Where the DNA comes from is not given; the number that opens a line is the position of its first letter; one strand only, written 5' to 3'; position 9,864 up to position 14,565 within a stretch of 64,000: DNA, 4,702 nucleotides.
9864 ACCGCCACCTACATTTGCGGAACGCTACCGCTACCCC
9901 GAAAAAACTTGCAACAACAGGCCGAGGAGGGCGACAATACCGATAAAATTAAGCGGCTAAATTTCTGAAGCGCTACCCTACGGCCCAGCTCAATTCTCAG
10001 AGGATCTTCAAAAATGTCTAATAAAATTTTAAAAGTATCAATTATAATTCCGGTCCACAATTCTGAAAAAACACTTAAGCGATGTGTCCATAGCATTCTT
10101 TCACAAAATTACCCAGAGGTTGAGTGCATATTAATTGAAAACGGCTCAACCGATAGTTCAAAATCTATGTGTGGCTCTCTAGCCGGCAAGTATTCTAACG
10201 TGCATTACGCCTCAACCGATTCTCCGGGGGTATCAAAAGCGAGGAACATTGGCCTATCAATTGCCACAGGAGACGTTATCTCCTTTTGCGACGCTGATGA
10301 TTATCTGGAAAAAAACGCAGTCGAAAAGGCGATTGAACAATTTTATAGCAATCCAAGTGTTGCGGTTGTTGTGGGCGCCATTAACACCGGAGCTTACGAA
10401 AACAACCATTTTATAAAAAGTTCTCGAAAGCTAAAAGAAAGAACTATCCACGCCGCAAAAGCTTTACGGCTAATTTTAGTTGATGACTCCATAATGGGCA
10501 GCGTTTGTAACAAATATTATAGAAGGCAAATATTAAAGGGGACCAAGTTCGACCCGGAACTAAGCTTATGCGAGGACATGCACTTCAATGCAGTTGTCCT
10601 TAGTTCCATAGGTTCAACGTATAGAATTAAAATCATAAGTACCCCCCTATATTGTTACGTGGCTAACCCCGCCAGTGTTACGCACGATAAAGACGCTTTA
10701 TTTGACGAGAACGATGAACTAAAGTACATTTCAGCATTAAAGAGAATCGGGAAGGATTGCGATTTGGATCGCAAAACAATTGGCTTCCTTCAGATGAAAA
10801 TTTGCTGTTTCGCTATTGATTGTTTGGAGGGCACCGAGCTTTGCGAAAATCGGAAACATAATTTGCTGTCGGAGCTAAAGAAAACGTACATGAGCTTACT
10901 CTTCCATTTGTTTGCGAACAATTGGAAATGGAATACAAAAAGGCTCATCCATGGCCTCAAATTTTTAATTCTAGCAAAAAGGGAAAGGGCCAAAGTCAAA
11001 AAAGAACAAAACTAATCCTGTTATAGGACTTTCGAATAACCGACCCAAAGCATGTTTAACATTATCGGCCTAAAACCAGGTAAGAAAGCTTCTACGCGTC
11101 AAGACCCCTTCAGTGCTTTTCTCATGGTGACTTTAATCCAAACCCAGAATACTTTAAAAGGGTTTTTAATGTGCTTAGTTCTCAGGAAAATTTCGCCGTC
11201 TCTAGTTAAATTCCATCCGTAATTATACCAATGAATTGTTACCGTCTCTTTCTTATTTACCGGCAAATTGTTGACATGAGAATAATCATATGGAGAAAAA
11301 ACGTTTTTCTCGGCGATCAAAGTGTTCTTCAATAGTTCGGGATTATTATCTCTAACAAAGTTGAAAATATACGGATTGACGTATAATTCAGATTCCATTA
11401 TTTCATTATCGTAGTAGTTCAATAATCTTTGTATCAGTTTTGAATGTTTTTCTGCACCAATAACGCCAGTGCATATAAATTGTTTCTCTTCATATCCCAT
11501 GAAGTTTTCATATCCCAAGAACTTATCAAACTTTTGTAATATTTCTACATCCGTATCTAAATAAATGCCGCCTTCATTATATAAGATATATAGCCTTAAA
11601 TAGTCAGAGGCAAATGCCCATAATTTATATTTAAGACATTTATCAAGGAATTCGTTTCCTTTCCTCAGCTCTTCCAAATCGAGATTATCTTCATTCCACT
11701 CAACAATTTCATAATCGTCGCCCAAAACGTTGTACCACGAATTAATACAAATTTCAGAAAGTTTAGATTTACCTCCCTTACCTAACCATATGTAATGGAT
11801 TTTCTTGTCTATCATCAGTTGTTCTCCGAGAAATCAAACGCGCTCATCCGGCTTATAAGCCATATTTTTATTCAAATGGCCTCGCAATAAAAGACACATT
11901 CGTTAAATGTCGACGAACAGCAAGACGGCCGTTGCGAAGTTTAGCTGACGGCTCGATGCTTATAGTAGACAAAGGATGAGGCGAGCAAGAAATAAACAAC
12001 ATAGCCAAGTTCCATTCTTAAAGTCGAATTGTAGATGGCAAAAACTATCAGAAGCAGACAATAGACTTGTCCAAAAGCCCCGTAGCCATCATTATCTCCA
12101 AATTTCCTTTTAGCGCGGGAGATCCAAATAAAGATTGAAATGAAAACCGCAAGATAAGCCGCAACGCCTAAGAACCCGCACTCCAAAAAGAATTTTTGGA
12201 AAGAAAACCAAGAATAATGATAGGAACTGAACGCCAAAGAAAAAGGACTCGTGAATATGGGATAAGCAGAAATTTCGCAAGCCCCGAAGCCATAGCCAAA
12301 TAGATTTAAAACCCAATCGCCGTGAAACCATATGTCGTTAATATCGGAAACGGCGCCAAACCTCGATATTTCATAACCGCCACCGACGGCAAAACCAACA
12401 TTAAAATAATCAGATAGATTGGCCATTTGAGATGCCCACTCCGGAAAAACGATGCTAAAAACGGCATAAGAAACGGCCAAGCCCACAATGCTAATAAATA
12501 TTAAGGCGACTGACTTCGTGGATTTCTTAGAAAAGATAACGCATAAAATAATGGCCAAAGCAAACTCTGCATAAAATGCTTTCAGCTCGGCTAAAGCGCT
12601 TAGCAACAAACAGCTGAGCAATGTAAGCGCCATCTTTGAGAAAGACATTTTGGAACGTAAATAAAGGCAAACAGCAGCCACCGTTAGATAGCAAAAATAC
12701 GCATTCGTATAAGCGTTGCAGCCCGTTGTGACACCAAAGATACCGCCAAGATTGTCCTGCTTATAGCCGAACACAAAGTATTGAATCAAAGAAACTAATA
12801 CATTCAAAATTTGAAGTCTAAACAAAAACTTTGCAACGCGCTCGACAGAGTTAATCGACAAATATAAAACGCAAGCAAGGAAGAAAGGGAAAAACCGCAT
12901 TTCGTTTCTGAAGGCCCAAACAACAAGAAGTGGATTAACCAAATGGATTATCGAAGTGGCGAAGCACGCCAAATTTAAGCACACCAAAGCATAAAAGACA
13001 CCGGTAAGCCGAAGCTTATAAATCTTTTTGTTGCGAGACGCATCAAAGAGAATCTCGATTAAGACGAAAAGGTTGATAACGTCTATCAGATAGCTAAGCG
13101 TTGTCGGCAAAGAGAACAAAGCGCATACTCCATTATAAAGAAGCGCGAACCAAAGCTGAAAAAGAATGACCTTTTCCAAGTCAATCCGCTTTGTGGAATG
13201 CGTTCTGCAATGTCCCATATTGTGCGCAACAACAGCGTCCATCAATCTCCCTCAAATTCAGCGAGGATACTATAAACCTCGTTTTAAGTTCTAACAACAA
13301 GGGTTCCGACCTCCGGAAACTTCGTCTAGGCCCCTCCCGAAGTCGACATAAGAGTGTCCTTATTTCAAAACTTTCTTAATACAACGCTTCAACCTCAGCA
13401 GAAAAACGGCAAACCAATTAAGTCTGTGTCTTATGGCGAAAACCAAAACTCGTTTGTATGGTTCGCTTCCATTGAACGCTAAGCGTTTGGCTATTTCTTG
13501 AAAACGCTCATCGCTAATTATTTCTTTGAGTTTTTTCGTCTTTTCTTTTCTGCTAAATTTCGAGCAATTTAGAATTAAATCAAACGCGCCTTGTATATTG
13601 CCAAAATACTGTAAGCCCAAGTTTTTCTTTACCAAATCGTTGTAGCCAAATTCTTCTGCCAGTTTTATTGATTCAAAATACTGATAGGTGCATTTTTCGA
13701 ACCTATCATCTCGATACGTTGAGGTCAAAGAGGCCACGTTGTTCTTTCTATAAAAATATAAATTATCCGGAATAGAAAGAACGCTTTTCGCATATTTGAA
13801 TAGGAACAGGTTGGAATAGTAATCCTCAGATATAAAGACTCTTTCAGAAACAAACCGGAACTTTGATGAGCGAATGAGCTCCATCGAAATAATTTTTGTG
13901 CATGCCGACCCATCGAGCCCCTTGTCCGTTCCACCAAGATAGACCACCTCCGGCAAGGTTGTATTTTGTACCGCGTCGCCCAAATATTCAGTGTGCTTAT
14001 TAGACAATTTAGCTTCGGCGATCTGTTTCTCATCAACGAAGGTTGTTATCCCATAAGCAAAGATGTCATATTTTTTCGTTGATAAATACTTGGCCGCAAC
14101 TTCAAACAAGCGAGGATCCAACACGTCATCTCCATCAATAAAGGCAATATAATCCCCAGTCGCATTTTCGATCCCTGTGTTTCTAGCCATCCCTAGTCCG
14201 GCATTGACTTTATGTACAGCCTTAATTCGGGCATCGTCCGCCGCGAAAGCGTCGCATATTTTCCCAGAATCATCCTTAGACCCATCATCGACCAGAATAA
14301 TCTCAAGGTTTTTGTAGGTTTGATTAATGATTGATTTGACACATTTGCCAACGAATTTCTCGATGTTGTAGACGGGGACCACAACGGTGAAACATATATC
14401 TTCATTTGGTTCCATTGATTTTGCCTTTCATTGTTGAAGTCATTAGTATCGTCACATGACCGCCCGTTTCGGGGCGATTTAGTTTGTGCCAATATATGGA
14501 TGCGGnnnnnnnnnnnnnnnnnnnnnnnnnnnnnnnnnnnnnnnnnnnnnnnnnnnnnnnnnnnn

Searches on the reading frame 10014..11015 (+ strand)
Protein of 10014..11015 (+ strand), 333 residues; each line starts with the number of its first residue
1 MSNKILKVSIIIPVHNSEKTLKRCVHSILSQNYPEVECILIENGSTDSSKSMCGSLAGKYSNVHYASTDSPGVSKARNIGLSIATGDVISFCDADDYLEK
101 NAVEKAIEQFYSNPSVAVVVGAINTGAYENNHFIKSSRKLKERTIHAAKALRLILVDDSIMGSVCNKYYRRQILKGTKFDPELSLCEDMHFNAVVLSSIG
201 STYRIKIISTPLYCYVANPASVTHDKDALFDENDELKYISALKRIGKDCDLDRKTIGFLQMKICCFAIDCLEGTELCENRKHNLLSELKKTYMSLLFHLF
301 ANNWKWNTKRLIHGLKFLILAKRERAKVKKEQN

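Call 88: search_protein_families(library=pfam, proteins=[window:10014-11015:+], max_evalue=0.001)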
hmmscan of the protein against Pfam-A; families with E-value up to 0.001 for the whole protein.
window:10014-11015:+ (333 aa): 3 families
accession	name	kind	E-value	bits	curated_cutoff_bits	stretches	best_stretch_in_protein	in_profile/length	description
PF00535.33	Glycos_transf_2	-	3.9e-34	118.5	23.3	1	9-175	1-165/168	Glycosyl transferase family 2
PF10111.15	Glyco_tranf_2_2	-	1.2e-14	54.9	27.3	1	9-143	1-144/276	Glycosyltransferase like family 2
PF13641.12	Glyco_tranf_2_3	-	2.2e-12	47.9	27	1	8-139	3-137/230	Glycosyltransferase like family 2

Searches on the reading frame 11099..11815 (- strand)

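Call 88: search_protein_families(library=pfam, proteins=[window:11099-11815:-], max_evalue=0.001)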
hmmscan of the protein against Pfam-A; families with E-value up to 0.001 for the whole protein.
window:11099-11815:- (238 aa): 3 families
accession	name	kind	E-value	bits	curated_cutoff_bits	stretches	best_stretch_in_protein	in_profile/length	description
PF04488.21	Gly_transf_sug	-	2e-15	57.7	23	1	23-105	7-92/93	Glycosyltransferase sugar-binding region containing DXD motif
PF12919.13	TcdA_TcdB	-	1.2e-07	31.8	23.6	1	67-90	171-194/382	TcdA/TcdB catalytic glycosyltransferase domain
PF05704.18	Caps_synth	-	0.00023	21.1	24.5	1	4-162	48-218/278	Capsular polysaccharide synthesis protein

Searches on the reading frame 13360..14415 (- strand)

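Call 88: search_protein_families(library=pfam, proteins=[window:13360-14415:-], max_evalue=0.001)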
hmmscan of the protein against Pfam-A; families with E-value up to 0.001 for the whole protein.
window:13360-14415:- (351 aa): 3 families
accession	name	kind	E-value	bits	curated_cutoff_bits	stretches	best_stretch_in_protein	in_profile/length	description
PF00535.33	Glycos_transf_2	-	5.7e-36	124.4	23.3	1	10-134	1-126/168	Glycosyl transferase family 2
PF13641.12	Glyco_tranf_2_3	-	1e-17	65.4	27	1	9-120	3-120/230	Glycosyltransferase like family 2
PF10111.15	Glyco_tranf_2_2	-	2.5e-12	47.3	27.3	1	10-115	1-110/276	Glycosyltransferase like family 2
